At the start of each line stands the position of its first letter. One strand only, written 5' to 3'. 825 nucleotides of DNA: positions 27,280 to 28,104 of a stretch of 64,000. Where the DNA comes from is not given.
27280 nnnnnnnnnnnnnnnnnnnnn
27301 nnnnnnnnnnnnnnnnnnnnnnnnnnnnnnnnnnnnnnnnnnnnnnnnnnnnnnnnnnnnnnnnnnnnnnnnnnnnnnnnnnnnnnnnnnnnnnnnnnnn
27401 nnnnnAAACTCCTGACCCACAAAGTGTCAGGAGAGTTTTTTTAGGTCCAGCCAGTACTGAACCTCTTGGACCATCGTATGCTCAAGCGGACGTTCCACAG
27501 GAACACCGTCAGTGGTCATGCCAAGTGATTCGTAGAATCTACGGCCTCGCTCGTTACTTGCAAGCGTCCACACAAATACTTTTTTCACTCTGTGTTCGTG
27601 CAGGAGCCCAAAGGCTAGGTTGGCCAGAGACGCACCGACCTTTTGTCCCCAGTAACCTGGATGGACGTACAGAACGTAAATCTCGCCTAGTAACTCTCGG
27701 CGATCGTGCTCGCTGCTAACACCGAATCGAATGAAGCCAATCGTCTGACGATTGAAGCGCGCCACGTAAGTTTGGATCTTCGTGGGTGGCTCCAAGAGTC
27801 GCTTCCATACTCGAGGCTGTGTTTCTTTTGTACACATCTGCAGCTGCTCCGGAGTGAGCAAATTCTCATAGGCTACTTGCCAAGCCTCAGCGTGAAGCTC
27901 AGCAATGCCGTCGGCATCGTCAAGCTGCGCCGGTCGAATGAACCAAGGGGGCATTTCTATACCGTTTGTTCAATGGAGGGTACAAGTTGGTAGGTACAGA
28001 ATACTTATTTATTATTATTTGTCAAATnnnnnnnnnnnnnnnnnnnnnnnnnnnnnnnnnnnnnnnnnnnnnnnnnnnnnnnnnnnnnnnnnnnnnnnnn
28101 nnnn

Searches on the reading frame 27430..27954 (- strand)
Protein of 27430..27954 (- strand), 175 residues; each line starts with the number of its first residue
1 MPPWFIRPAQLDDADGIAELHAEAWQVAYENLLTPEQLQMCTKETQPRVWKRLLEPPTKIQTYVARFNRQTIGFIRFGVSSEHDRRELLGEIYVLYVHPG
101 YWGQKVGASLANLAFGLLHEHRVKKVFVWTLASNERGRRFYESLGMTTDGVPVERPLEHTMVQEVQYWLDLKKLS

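Call 62: search_protein_families(library=ncbifam, proteins=[window:27430-27954:-], max_evalue=0.01)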
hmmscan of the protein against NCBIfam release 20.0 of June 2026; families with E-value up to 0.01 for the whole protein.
window:27430-27954:- (175 aa): 7 families
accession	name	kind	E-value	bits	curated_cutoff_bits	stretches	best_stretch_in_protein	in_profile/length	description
TIGR03448.1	mycothiol_MshD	equivalog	4.1e-08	32.9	163.1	1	69-149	210-288/294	mycothiol synthase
TIGR01575.1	rimI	equivalog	1.2e-05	25.4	86.4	1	61-149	33-115/132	ribosomal protein S18-alanine N-acetyltransferase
NF005840.0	PRK07757.1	equivalog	5.4e-05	23.2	154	1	78-145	55-117/153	N-acetyltransferase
NF053587.1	SpmdActasePaiA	equivalog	0.00015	21.6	250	1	7-150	6-151/172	spermidine/spermine N(1)-acetyltransferase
NF002959.0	PRK03624.1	equivalog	0.00055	19.7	124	1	90-149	73-132/147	GNAT family acetyltransferase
NF049894.1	CG3035_N_ac_Glu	equivalog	0.0019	17.5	280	1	35-148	179-291/300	N-acetylglutamate synthase, CG3035 family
NF040503.1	resist_ArsN1a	equivalog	0.0027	17.5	170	1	42-151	26-138/159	arsinothricin resistance N-acetyltransferase ArsN1 family A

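Call 63: search_protein_families(library=pfam, proteins=[window:27430-27954:-], max_evalue=1)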
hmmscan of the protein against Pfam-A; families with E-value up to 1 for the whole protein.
window:27430-27954:- (175 aa): 6 families
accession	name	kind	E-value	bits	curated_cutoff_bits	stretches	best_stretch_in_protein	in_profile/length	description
PF00583.31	Acetyltransf_1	-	5.2e-14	52.9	20.7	1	38-146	13-116/116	Acetyltransferase (GNAT) family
PF13508.13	Acetyltransf_7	-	1.1e-10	42.2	27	1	61-145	4-81/84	Acetyltransferase (GNAT) domain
PF13673.13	Acetyltransf_10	-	1.3e-08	35.3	23.6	1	34-154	6-115/128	Acetyltransferase (GNAT) domain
PF13302.13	Acetyltransf_3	-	2.7e-08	35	25.4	1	6-147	4-138/138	Acetyltransferase (GNAT) domain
PF08445.16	FR47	-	0.00013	22.4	22.1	1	89-147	21-78/86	FR47-like protein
PF13527.13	Acetyltransf_9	-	0.11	13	25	1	6-145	2-123/127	Acetyltransferase (GNAT) domain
